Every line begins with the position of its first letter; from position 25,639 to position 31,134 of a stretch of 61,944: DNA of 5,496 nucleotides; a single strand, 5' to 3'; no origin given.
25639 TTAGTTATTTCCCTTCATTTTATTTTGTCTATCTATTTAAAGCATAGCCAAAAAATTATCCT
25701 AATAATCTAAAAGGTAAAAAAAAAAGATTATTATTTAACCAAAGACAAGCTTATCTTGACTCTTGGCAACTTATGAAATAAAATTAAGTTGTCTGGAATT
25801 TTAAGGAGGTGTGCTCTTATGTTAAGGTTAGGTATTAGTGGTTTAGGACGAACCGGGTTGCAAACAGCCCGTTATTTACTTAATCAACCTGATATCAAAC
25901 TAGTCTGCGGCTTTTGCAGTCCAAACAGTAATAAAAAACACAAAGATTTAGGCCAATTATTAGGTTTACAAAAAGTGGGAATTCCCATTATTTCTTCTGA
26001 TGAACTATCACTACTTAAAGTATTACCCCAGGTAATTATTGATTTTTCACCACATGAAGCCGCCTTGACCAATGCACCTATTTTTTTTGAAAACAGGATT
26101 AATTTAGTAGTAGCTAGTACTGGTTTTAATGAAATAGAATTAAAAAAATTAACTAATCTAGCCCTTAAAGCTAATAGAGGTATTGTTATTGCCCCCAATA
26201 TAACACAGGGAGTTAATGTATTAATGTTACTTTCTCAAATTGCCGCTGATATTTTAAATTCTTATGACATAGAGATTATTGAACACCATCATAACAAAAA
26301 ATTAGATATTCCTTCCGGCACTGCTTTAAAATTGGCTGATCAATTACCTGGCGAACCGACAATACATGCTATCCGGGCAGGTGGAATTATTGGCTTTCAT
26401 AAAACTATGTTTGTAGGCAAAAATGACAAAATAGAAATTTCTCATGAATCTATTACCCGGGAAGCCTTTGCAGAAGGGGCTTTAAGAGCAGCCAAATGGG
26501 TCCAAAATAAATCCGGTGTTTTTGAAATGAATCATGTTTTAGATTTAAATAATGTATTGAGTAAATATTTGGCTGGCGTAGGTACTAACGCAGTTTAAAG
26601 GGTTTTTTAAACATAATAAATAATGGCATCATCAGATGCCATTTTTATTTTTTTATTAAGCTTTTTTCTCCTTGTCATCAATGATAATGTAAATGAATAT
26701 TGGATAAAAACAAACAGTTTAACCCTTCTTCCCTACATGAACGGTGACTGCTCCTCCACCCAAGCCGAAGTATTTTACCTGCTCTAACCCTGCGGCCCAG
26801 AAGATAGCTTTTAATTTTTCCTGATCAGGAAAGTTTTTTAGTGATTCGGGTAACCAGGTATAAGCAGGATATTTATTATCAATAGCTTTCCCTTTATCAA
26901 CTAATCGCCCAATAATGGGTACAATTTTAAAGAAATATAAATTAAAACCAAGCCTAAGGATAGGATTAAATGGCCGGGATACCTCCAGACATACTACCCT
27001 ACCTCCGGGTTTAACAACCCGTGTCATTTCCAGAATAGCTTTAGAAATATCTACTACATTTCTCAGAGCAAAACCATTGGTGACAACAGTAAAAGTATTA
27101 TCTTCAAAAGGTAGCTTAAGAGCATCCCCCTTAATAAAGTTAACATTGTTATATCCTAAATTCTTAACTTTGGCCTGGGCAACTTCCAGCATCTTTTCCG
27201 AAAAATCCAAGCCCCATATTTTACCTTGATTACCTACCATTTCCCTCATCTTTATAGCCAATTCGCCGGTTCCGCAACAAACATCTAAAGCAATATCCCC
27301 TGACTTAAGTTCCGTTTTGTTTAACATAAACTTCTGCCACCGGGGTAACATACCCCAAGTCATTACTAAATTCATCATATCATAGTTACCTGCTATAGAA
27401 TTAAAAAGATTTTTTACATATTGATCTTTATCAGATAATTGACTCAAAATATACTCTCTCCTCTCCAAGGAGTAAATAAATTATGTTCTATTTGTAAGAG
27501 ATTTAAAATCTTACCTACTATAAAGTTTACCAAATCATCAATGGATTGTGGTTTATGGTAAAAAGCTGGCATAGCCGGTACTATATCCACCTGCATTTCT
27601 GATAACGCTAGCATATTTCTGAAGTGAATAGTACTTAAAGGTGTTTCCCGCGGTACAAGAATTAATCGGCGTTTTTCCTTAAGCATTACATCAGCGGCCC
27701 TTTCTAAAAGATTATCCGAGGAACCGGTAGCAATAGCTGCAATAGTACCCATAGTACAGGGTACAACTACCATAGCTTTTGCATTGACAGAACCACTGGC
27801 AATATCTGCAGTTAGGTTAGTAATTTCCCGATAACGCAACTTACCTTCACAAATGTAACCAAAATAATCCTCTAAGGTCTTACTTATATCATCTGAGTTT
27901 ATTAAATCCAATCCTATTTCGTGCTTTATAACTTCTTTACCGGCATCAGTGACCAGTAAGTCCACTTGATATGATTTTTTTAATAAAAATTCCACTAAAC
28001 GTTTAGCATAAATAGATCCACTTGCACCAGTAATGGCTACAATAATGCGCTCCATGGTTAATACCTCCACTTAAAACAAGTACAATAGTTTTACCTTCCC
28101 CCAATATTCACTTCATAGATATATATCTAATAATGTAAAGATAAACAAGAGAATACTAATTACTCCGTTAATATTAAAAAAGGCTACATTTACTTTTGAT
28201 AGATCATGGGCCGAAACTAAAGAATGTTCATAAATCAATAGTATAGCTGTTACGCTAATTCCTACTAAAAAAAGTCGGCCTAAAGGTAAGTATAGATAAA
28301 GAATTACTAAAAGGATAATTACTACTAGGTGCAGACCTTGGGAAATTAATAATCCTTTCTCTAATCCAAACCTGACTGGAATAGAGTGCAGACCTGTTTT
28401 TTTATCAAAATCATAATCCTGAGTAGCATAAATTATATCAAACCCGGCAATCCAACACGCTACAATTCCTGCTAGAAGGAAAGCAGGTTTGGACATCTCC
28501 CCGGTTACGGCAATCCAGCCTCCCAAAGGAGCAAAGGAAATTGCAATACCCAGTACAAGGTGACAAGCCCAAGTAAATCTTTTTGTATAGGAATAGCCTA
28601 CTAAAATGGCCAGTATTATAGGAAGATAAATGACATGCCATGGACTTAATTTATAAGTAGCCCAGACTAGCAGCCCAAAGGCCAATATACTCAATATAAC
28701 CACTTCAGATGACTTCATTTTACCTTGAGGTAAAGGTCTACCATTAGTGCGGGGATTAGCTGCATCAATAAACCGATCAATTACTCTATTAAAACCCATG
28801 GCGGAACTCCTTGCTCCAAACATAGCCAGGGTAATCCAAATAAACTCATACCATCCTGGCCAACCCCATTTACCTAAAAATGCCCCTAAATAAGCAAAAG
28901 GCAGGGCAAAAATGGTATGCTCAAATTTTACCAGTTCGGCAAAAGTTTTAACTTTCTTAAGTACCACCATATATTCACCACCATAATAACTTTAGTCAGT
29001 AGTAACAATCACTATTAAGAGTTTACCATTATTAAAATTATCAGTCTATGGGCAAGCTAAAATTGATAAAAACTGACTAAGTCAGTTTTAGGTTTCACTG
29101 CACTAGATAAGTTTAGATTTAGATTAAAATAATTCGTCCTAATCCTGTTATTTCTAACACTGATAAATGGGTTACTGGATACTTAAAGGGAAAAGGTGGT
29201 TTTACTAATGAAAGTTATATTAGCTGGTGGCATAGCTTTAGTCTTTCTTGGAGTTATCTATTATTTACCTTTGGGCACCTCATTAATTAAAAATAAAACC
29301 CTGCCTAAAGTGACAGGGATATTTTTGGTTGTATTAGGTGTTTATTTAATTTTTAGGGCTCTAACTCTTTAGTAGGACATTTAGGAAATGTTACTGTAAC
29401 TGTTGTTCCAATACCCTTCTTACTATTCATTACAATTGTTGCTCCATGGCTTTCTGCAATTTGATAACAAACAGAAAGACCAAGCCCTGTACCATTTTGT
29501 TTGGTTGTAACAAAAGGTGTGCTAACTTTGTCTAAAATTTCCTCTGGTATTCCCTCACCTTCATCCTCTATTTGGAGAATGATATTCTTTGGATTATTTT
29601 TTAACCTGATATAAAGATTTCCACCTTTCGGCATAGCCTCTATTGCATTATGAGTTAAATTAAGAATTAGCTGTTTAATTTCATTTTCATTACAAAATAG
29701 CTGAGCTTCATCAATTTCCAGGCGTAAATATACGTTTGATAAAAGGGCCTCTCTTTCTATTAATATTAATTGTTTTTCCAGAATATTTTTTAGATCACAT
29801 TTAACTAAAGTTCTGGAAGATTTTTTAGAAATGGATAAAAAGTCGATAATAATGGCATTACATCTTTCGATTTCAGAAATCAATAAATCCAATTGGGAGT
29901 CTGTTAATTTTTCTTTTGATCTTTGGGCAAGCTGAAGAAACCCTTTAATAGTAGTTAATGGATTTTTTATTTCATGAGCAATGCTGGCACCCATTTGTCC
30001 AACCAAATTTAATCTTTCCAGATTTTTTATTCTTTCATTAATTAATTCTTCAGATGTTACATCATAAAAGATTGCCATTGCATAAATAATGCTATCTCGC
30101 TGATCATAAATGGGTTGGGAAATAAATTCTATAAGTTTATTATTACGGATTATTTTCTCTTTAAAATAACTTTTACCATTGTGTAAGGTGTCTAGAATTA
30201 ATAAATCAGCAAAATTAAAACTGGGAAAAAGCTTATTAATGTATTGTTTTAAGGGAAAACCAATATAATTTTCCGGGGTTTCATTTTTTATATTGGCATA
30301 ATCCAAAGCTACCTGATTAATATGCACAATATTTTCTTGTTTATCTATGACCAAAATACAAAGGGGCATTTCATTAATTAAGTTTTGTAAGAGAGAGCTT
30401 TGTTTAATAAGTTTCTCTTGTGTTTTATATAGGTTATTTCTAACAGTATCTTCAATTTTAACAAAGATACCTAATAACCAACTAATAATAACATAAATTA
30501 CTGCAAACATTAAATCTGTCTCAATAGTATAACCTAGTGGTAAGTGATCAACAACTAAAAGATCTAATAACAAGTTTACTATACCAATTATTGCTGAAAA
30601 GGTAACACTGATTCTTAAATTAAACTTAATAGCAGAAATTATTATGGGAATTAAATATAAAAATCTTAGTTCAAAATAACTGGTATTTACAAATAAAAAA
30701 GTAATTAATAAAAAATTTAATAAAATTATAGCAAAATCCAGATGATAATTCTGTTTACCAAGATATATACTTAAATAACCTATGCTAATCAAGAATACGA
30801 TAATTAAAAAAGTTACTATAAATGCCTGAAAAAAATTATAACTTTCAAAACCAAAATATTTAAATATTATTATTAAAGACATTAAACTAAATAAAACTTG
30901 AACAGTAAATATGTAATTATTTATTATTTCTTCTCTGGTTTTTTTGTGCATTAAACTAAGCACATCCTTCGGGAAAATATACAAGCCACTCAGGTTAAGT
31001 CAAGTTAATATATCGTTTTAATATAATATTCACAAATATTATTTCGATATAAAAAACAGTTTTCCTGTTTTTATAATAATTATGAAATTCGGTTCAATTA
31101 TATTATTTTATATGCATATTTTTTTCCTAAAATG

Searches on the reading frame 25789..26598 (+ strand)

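Call 66: search_protein_families(library=pfam, max_evalue=0.00001, proteins=[window:25789-26598:+])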
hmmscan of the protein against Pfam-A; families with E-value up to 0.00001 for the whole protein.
window:25789-26598:+ (269 aa): 2 families
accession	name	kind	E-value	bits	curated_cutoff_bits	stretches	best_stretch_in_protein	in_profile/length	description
PF05173.19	DapB_C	-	6.8e-37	126.7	27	1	141-251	1-121/121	Dihydrodipicolinate reductase, C-terminus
PF01113.26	DapB_N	-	1.2e-21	77.5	25.6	1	13-137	2-123/124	Dihydrodipicolinate reductase, N-terminus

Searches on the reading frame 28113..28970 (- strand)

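Call 66: search_protein_families(library=pfam, max_evalue=0.00001, proteins=[window:28113-28970:-])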
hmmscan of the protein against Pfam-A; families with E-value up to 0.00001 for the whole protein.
window:28113-28970:- (285 aa): 1 family
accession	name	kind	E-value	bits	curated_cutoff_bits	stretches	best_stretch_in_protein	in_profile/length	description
PF01040.23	UbiA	-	2.7e-56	191.1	34.2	1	22-268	1-248/250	UbiA prenyltransferase family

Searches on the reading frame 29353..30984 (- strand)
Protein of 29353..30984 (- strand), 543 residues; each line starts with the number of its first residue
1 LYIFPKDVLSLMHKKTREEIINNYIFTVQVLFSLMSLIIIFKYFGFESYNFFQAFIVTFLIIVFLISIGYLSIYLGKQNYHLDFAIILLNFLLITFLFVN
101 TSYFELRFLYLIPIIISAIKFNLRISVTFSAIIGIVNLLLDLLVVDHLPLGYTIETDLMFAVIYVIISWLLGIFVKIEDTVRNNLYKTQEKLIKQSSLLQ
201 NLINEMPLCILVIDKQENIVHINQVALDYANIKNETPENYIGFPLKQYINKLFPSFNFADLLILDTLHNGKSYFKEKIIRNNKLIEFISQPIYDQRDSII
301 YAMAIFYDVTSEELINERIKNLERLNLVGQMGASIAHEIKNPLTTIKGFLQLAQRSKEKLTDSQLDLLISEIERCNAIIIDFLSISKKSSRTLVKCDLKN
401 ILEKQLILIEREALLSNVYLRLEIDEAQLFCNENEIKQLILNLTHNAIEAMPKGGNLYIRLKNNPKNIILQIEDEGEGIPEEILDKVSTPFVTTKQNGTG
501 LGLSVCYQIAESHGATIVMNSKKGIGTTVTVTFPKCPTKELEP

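Call 66: search_protein_families(library=pfam, max_evalue=0.00001, proteins=[window:29353-30984:-])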
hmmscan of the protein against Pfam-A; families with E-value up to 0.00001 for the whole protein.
window:29353-30984:- (543 aa): 2 families
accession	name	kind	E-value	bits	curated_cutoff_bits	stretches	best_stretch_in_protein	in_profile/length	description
PF02518.31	HATPase_c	-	6e-26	91.5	26.4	1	432-535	2-109/111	Histidine kinase-, DNA gyrase B-, and HSP90-like ATPase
PF00512.31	HisKA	-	1.2e-13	51.3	26.9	1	329-389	3-64/66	His Kinase A (phospho-acceptor) domain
